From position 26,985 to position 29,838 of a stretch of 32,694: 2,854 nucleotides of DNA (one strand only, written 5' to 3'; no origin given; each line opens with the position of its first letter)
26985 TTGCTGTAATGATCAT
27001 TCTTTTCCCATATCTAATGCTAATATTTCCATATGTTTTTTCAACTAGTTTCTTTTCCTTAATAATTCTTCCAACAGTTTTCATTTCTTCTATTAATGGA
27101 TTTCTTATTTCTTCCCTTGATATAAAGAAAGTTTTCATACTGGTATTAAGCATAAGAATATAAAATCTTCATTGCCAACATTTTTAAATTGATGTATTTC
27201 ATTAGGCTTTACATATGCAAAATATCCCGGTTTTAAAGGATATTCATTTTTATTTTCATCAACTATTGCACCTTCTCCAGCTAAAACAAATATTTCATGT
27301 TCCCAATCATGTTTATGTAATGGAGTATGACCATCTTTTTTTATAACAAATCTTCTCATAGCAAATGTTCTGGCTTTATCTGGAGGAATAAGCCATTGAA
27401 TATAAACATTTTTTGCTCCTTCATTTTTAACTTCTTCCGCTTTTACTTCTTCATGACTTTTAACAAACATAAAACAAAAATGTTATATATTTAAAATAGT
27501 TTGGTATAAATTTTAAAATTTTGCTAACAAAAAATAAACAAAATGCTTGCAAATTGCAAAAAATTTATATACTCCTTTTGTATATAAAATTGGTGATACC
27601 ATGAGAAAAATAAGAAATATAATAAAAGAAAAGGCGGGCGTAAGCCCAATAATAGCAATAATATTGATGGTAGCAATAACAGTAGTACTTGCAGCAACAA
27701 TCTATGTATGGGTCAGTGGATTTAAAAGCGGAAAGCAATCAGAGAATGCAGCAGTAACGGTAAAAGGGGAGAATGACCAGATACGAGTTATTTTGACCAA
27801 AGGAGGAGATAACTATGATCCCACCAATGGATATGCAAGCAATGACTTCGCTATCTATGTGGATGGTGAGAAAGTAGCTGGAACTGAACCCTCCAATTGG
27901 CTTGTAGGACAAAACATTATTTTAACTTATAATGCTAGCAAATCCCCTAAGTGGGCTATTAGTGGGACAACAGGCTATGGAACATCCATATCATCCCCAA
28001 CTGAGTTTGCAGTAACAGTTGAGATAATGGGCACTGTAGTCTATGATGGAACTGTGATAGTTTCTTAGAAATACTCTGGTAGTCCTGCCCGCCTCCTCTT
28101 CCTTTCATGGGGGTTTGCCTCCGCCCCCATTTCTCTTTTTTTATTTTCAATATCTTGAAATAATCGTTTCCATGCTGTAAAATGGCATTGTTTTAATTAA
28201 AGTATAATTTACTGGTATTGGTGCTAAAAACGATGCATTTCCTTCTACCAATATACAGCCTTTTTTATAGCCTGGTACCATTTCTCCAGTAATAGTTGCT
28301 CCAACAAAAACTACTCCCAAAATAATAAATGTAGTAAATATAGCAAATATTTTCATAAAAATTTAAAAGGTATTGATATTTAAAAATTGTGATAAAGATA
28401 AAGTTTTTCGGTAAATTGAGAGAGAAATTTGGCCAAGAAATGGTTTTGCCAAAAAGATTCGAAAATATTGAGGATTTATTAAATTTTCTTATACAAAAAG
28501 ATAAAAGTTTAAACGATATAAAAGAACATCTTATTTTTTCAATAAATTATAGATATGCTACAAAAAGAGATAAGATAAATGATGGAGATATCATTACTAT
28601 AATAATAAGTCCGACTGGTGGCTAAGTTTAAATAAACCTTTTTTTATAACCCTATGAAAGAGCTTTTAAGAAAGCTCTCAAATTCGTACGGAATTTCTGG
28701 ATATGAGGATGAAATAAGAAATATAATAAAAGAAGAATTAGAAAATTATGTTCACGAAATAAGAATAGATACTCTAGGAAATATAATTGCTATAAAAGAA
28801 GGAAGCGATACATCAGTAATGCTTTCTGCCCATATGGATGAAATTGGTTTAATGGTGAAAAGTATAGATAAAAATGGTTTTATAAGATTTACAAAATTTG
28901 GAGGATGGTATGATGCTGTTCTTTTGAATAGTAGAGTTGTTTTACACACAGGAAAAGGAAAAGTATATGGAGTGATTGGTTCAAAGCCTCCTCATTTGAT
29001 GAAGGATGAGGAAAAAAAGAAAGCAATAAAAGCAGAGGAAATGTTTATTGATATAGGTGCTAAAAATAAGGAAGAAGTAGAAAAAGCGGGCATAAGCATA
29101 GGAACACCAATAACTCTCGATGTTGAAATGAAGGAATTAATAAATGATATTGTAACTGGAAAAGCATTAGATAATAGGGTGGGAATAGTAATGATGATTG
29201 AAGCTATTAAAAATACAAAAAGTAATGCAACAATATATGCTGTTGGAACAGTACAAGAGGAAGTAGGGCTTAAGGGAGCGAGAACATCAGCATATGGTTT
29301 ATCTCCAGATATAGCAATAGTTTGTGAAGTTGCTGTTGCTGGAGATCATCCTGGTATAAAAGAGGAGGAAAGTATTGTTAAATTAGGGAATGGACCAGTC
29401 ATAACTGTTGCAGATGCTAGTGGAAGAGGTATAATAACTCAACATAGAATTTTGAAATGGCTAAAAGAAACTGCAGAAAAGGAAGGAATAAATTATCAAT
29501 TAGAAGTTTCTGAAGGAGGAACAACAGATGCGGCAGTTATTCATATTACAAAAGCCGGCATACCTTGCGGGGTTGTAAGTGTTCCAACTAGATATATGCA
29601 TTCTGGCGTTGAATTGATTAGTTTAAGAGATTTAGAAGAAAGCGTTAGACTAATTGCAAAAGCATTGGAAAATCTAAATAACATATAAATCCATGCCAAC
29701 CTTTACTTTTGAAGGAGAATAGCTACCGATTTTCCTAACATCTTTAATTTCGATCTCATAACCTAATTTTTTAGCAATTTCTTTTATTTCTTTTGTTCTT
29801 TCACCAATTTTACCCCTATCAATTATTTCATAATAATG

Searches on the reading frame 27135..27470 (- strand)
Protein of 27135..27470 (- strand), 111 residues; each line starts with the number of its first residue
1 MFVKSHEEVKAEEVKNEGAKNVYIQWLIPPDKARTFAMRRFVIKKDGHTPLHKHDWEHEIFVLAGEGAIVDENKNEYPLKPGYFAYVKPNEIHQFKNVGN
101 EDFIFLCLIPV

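Call 25: search_protein_families(library=pfam, proteins=[window:27135-27470:-], max_evalue=0.001)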
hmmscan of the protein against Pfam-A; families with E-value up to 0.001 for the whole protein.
window:27135-27470:- (111 aa): 4 families
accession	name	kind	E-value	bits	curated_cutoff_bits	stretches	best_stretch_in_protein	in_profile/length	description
PF07883.17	Cupin_2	-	1.1e-15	57.5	27.2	1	41-108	3-69/70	Cupin domain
PF02311.25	AraC_binding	-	1.5e-05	25.1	21.1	1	48-104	15-70/135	AraC-like ligand binding domain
PF06339.18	Ectoine_synth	-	4.4e-05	24.2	27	1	1-107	1-105/127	Ectoine synthase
PF01050.24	MannoseP_isomer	-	0.00013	22.6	23.6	1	31-100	23-92/116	Mannose-6-phosphate isomerase C-terminal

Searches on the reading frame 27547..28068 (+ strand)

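Call 25: search_protein_families(library=pfam, proteins=[window:27547-28068:+], max_evalue=0.001)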
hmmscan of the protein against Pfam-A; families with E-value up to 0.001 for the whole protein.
window:27547-28068:+ (173 aa): 1 family
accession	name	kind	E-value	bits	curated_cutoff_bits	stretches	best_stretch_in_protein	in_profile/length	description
PF07790.16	Pilin_N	-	3.4e-12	47.5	25.2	1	31-92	2-66/78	Archaeal Type IV pilin, N-terminal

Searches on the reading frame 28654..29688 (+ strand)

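Call 25: search_protein_families(library=pfam, proteins=[window:28654-29688:+], max_evalue=0.001)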
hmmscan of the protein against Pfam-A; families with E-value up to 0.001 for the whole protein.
window:28654-29688:+ (344 aa): 3 families
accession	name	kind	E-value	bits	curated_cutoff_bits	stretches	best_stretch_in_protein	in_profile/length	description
PF05343.19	Peptidase_M42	-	8.7e-106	353.7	23.2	1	42-333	1-292/292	M42 glutamyl aminopeptidase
PF01546.33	Peptidase_M20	-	4.3e-10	40.3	24.6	1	173-340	35-206/206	Peptidase family M20/M25/M40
PF04389.22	Peptidase_M28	-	0.00048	20.3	21.3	0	171-251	30-105/193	Peptidase family M28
